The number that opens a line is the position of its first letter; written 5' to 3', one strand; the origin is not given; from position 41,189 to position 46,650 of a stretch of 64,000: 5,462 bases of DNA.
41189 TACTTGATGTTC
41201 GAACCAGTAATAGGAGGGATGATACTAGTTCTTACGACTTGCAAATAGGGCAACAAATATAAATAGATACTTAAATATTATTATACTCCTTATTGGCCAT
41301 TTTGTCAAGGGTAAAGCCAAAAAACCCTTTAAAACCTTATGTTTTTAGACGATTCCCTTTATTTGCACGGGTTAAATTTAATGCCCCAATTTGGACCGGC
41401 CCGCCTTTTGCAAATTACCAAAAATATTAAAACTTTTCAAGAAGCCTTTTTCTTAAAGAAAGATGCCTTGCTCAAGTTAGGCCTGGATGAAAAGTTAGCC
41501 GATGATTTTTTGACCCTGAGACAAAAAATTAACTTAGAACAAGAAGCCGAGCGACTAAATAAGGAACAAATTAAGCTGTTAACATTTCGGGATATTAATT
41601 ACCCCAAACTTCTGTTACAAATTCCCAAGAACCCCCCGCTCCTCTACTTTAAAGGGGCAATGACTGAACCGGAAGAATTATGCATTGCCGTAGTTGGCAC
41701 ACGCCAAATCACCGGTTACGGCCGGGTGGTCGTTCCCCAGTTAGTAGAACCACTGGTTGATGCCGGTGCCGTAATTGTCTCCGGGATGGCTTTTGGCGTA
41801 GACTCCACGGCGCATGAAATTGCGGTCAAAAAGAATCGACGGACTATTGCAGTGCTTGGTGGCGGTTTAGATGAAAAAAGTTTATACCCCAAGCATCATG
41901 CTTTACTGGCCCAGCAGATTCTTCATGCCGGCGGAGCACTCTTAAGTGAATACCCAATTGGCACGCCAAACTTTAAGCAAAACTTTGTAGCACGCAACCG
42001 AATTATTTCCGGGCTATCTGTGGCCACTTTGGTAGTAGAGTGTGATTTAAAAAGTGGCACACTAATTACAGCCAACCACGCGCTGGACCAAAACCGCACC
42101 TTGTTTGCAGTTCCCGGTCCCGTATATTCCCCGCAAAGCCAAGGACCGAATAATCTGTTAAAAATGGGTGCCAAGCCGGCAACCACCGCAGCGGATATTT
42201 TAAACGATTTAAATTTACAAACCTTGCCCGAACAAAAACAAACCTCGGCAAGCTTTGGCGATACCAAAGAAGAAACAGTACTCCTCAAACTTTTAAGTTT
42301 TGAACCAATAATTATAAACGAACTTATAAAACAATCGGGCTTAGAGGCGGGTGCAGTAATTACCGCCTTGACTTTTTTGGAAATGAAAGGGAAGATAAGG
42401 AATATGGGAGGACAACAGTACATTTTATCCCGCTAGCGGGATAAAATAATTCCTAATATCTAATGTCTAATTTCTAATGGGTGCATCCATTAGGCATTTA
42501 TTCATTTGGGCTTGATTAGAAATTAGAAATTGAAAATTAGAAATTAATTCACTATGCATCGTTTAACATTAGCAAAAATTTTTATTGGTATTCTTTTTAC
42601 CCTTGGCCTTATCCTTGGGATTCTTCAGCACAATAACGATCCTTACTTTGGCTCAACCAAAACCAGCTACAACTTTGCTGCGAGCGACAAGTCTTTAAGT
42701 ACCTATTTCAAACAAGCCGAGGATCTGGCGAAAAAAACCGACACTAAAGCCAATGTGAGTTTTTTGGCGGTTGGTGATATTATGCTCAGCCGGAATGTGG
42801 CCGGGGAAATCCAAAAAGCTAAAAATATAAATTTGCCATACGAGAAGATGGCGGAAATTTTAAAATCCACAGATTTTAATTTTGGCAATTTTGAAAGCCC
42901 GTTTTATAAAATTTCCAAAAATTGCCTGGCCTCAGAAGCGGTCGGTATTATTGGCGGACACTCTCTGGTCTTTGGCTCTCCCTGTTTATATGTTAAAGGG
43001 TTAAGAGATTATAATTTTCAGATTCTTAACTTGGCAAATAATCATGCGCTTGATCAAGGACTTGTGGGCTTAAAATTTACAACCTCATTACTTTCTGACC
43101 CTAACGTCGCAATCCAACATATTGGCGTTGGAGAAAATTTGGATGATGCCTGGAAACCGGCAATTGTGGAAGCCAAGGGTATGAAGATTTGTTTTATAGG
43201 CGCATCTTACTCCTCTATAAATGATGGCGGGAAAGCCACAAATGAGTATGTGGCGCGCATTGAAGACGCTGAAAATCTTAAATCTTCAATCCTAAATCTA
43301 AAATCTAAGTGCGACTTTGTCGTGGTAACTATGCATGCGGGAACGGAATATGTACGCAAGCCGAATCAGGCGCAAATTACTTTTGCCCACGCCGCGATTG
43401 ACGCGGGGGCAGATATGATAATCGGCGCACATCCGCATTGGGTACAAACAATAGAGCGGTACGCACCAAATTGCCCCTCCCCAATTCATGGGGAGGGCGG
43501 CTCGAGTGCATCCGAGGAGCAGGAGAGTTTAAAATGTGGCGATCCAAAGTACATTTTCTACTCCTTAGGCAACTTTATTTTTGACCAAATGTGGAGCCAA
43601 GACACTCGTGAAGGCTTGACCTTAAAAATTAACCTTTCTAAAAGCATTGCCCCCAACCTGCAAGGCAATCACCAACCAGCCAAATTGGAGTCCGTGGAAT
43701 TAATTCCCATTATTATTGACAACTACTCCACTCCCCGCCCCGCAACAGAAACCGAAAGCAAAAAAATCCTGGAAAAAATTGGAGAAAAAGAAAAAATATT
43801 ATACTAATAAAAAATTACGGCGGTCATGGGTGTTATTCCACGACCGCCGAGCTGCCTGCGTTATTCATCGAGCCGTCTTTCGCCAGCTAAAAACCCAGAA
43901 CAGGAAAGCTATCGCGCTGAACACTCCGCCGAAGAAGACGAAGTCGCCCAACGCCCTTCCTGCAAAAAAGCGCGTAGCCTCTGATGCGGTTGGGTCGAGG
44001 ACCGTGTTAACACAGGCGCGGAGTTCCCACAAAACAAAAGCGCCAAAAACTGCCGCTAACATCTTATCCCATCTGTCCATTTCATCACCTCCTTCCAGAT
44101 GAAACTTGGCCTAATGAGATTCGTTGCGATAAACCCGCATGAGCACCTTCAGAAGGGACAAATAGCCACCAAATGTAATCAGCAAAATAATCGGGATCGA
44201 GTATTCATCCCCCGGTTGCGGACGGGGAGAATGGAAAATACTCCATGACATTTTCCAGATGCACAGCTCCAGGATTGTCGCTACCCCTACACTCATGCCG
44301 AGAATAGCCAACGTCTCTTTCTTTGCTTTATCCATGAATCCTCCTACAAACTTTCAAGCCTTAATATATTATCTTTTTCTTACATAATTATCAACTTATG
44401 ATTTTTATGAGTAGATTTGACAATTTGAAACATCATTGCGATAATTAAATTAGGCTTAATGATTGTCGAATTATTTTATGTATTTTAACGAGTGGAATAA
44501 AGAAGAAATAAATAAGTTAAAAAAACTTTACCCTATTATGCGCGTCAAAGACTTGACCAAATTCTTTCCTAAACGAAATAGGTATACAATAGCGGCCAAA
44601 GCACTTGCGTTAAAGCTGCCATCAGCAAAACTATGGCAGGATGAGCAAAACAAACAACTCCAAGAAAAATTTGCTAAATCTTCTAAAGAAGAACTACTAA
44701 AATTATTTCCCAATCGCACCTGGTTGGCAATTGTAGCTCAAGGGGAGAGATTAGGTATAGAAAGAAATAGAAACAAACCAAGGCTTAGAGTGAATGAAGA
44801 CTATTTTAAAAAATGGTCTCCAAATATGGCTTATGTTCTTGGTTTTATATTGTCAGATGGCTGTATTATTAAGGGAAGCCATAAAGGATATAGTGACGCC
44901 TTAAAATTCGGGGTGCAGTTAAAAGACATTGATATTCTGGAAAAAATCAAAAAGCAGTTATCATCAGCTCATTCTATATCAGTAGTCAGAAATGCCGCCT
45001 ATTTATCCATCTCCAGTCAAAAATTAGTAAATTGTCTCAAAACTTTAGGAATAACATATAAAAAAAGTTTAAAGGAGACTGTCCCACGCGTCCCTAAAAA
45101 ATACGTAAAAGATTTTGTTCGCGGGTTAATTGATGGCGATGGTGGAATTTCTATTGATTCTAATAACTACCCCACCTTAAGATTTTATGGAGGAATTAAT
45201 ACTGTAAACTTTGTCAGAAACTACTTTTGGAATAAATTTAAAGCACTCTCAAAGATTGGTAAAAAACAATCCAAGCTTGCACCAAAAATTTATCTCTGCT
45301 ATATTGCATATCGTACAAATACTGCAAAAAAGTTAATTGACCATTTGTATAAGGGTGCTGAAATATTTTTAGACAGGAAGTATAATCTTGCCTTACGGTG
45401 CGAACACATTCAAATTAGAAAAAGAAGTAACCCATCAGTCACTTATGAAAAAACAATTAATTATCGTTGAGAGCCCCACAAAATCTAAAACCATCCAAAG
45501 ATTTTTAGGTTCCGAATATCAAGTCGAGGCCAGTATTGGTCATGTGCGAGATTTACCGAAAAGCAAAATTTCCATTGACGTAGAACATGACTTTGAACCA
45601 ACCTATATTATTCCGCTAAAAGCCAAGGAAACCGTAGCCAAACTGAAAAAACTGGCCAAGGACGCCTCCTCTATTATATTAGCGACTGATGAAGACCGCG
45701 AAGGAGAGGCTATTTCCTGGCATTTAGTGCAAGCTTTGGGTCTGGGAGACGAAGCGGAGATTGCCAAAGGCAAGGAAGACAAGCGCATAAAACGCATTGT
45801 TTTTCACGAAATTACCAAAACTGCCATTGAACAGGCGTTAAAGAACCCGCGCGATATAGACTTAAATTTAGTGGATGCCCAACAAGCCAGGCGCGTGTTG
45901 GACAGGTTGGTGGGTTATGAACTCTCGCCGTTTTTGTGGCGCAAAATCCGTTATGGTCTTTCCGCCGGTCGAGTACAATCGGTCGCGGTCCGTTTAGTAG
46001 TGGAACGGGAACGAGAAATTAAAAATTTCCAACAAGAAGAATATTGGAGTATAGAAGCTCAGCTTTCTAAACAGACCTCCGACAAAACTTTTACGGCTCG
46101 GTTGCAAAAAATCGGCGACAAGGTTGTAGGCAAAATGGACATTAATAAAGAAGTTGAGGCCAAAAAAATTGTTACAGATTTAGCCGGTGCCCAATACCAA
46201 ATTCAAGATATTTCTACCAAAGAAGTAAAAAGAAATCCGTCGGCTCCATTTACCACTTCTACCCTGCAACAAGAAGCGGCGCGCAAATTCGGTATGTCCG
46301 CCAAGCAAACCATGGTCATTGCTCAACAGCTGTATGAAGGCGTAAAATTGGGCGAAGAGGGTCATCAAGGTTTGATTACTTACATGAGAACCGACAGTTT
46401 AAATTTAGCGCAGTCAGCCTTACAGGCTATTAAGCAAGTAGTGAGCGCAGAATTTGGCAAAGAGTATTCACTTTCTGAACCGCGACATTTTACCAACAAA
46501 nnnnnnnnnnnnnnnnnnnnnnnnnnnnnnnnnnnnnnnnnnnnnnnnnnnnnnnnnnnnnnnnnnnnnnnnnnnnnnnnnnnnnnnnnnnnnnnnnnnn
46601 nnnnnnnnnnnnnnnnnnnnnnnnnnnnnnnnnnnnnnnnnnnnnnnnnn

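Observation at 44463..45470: Free-standing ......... homing-endonuclease gene fused head-to-tail with topA, next to a GC-rich mini-islet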

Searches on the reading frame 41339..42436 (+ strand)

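Call 3: search_protein_families(library=pfam, proteins=[window:41339-42436:+], max_evalue=0.1)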
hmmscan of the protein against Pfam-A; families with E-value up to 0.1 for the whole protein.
window:41339-42436:+ (365 aa): 2 families
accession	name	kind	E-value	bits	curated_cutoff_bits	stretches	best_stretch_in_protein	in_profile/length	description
PF02481.21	DNA_processg_A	-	6.9e-71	238.2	29.6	1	73-282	2-211/212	DNA recombination-mediator protein A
PF17782.7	DprA_WH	-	5.4e-11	42.8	22.9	1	301-359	3-61/61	DprA winged helix domain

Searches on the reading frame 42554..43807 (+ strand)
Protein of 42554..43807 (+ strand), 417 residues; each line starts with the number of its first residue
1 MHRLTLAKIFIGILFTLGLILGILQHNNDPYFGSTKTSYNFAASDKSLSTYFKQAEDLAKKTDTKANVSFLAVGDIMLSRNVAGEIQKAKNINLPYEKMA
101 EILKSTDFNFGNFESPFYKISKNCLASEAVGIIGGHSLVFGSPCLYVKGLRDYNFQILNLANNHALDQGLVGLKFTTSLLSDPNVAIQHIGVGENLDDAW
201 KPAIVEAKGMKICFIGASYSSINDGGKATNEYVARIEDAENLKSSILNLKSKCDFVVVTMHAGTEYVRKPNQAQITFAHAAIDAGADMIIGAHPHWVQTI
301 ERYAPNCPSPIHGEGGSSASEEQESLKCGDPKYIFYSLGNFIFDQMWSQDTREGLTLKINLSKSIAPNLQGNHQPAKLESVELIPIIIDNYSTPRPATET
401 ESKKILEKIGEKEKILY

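Call 3: search_protein_families(library=pfam, proteins=[window:42554-43807:+], max_evalue=0.1)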
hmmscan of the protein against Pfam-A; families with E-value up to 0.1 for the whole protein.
window:42554-43807:+ (417 aa): 1 family
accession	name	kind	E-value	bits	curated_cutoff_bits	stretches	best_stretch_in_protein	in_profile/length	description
PF09587.15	PGA_cap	-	7.4e-59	199.7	27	1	70-345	2-255/255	Bacterial capsule synthesis protein PGA_cap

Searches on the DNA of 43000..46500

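Call 91: search_rna_families(source=window, start=43000, end=46500, threshold=evalue, max_evalue=1)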
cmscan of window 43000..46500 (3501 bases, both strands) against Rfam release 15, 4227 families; matches with E-value up to 1: 0.
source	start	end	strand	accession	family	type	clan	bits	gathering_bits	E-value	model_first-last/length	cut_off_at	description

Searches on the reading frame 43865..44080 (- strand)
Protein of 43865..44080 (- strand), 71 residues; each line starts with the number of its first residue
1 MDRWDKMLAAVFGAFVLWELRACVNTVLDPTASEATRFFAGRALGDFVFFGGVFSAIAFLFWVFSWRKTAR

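Call 3: search_protein_families(library=pfam, proteins=[window:43865-44080:-], max_evalue=0.1)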
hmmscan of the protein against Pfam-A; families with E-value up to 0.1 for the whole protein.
window:43865-44080:- (71 aa): 0 families

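Call 5: search_protein_families(library=ncbifam, proteins=[window:43865-44080:-], max_evalue=1)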
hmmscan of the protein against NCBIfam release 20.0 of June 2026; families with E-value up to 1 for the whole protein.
window:43865-44080:- (71 aa): 0 families
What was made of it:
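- Tried and rejected: NCBIfam gave no hit (call 5).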

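Call 6: search_protein_families(library=phrogs, proteins=[window:43865-44080:-], max_evalue=0.1)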
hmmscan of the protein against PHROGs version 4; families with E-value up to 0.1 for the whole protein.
window:43865-44080:- (71 aa): 0 families
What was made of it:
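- On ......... homing endonuclease (two-motif, monomeric): NCBIfam gives no hit (calls 3, 5, 6).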

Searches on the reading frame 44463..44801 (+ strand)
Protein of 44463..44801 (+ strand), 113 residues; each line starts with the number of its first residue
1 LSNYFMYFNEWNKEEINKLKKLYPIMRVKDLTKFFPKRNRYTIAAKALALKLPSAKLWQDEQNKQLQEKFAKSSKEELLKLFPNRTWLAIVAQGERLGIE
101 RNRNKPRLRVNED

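Call 88: predict_structure(alignment_id=A6)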
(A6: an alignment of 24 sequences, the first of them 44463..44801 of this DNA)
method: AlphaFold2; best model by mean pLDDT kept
length: 113 residues; sequences in the alignment: 24
mean_pLDDT: 85.2   pTM: 0.60
mean pLDDT of the five models: 85.2, 85.1, 84.4, 84.1, 80.9
residues with pLDDT >= 90: 69; 70-90: 24; 50-70: 14; < 50: 6
segments of 3 or more residues with pLDDT < 50: 1-6
pLDDT, mean of each block of 10 residues (from residue 1): 54 93 92 91 93 88 92 92 91 90 67 66
secondary structure, 60 per line:
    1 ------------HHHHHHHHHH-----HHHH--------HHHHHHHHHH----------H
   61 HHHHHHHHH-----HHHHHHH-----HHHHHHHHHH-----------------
elements in order: H13-22 H28-31 H40-49 H60-69 H75-81 H87-96

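Call 90: fold_search(model_id=the predicted structure, library=pdb)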
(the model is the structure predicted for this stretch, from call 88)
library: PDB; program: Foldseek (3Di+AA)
matches with E <= 10: 20; with E <= 0.001: 0
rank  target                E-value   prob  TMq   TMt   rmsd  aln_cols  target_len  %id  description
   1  7xur_A                6.6e-01  0.44  0.31  0.13  10.2        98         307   13  The cryo-EM structure of human mini-SNAPc in complex with hU6-1 PSE (released 2022-12-07)
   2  1h89_C                1.1e+00  0.35  0.33  0.33   8.7        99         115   22  CRYSTAL STRUCTURE OF TERNARY PROTEIN-DNA COMPLEX2 (released 2002-01-28)
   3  7zwc_c                2.3e+00  0.21  0.31  0.13  10.0        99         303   13  Structure of SNAPc:TBP-TFIIA-TFIIB sub-complex bound to U5 snRNA promoter (released 2022-11-30)
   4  2lvs_MODEL_1_A        2.3e+00  0.20  0.34  0.36   7.6        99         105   19  NMR solution structure of a CRISPR repeat binding protein (released 2013-01-23)
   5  2k9n_MODEL_1_A        2.9e+00  0.20  0.33  0.35  12.0        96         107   19  Solution NMR structure of the R2R3 DNA binding domain of Myb1 protein from protozoan parasite Trichomonas vagi (released 2009-03-17)
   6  5eyb_A                3.2e+00  0.20  0.31  0.11   8.6        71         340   13  X-ray Structure of Reb1-Ter Complex (released 2016-04-13)
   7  7ye1_G                3.6e+00  0.57  0.35  0.38   2.0        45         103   24  The cryo-EM structure of C. crescentus GcrA-TACup (released 2023-01-18)
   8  5gm6_c                4.1e+00  0.15  0.33  0.10   9.5        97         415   16  Cryo-EM structure of the activated spliceosome (Bact complex) at 3.5 angstrom resolution (released 2016-09-21)
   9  5yiu                  4.3e+00  0.63  0.35  0.76   1.5        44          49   25  Caulobacter crescentus GcrA DNA-binding domain (DBD) (released 2018-03-21)
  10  9dtq_D                4.3e+00  0.09  0.28  0.25  11.0        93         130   13  The structure of HDAC2-CoREST in complex with KBTBD4R313PRR mutant (released 2024-11-27)
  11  4a0x                  5.2e+00  0.16  0.33  0.22   4.3        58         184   21  Structure of the global transcription regulator FapR from Staphylococcus aureus (released 2012-09-26)
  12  1gv2                  5.5e+00  0.11  0.32  0.35  12.3        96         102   23  CRYSTAL STRUCTURE OF C-MYB R2R3 (released 2003-07-03)
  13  4a12_B                5.5e+00  0.11  0.33  0.22   5.9        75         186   19  Structure of the global transcription regulator FapR from Staphylococcus aureus in complex with DNA operator (released 2012-09-26)
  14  4a0z_A                5.8e+00  0.16  0.33  0.22   4.4        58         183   21  Structure of the global transcription regulator FapR from Staphylococcus aureus in complex with malonyl-CoA (released 2012-09-26)
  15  1rr7                  6.2e+00  0.07  0.28  0.33  10.0        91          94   12  Crystal structure of the Middle Operon Regulator protein of Bacteriophage Mu (released 2004-08-17)
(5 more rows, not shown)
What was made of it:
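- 44493..44759 (+): Two Myb/GcrA-DBD-like three-helix HTH repeats (aa 11-52 and 58-99). The best structural matches are c-Myb R2R3 and the GcrA DBD, but they are weak (call 90).
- On Myb/SANT-like (GcrA-DBD-like) HTH repeat: The best structural matches are c-Myb R2R3, SNAPc Myb and the GcrA DBD (rmsd 1.5 A over 44 aa), but with E>0.6 (call 90).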

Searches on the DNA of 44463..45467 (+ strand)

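Call 52: search_rna_families(sources=[L017, L020, L015], threshold=gathering)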
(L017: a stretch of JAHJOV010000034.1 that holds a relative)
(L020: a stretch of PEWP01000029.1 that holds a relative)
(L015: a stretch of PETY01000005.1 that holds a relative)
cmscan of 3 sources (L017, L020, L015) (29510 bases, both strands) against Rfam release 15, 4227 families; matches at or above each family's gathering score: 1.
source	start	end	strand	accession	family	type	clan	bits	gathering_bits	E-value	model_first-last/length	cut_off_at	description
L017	15107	15190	+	RF00005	tRNA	Gene; tRNA;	CL00001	49.1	29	8e-08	1-71/71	no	tRNA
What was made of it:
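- Tried and rejected: Rfam gave nothing (calls 52, 91).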
